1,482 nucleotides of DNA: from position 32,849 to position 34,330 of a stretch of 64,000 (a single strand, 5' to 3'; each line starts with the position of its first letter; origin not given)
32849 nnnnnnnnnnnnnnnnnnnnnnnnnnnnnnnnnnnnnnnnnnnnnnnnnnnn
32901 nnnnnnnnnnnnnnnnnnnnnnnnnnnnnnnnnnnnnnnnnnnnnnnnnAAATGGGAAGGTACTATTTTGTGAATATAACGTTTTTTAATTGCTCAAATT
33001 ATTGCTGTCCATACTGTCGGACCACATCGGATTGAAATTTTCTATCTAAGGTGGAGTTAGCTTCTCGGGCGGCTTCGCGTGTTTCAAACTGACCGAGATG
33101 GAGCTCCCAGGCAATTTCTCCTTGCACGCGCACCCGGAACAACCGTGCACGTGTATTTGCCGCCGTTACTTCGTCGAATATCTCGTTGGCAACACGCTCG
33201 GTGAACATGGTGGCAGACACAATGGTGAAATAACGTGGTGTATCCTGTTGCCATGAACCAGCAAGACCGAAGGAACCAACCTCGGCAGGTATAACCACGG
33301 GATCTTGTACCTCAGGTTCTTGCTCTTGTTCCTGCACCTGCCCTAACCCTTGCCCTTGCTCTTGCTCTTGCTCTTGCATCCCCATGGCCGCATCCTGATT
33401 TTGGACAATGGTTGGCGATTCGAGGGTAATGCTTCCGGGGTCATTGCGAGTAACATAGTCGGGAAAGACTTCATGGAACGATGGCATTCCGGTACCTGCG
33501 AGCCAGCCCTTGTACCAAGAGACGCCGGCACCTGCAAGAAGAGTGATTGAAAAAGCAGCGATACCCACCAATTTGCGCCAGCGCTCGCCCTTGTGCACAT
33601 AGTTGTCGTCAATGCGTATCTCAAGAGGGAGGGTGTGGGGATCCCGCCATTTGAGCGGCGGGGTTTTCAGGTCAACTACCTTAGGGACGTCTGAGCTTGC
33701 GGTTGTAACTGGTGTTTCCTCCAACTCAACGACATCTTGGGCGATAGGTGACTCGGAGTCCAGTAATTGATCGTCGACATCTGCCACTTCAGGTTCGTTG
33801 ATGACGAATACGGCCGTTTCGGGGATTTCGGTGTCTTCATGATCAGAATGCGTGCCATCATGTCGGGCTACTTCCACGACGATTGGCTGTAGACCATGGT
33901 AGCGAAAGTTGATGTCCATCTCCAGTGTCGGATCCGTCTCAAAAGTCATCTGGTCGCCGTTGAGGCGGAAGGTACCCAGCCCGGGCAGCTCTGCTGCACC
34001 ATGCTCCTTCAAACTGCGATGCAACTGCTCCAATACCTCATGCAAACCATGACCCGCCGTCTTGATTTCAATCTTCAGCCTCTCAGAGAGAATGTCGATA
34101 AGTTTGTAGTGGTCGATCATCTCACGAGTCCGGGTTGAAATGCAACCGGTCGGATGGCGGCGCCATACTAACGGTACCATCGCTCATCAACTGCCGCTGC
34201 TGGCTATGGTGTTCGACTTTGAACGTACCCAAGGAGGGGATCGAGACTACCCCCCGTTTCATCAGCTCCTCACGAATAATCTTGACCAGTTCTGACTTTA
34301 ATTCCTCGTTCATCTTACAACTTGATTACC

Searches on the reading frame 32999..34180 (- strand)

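Call 52: search_protein_families(library=pfam, proteins=[window:32999-34180:-], max_evalue=0.001)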
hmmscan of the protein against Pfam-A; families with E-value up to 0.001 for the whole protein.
window:32999-34180:- (393 aa): 2 families
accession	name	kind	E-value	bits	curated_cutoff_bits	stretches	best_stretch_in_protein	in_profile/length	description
PF18175.6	HU-CCDC81_bac_2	-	5.6e-06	26.6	35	1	27-82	3-59/70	CCDC81-like prokaryotic HU domain 2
PF00216.26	Bac_DNA_binding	-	0.00096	19.8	22.4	0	26-73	5-52/90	Bacterial DNA-binding protein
